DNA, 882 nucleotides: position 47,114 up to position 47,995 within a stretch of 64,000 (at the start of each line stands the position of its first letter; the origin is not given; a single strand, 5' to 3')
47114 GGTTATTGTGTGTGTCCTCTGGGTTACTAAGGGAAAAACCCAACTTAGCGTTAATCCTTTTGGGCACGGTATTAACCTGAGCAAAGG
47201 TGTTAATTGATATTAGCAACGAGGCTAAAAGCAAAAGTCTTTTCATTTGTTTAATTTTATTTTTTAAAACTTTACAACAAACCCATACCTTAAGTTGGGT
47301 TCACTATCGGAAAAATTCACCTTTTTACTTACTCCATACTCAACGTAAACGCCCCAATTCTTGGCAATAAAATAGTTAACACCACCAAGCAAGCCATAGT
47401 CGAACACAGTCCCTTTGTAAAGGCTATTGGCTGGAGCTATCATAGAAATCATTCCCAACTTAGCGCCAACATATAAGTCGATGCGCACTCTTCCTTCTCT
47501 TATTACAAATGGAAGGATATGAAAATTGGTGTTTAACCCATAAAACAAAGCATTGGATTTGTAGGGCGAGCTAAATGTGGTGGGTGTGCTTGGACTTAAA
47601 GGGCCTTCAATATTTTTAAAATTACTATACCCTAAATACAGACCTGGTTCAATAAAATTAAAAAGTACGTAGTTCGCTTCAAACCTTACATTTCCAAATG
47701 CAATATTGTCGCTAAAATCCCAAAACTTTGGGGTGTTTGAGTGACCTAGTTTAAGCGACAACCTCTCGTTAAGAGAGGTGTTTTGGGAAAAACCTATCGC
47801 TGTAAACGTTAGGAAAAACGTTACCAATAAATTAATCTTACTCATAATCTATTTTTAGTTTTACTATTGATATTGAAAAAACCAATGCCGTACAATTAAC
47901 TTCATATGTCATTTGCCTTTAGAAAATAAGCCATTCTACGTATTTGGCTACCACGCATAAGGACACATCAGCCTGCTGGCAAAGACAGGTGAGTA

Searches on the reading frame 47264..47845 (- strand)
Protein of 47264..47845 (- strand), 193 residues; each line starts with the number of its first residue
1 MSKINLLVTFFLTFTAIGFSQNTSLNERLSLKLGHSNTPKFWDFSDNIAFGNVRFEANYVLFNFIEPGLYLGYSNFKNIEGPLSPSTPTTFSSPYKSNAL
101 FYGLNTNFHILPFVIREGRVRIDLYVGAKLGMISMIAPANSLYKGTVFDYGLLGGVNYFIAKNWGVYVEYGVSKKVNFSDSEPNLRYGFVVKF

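Call 7: search_protein_families(library=pfam, proteins=[window:47264-47845:-])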
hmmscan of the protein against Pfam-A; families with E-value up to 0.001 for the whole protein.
window:47264-47845:- (193 aa): 1 family
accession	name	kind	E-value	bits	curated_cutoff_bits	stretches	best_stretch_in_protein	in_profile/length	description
PF13505.12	OMP_b-brl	-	0.00047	20.8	28.7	0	118-177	98-161/175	Outer membrane protein beta-barrel domain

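Call 16: find_encoding_contigs(protein=window:47264-47845:-, flank=3000, max_places=10)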
Protein window:47264-47845:- (193 aa): 2 contigs read that carry it; 2 places shown.
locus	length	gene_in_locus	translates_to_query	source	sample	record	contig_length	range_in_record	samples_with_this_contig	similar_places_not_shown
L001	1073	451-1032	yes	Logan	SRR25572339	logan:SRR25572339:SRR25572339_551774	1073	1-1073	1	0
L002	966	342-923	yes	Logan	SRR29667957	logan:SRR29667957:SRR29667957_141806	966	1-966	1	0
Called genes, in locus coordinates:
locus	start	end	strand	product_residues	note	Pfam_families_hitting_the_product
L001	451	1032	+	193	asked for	-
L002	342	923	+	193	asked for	-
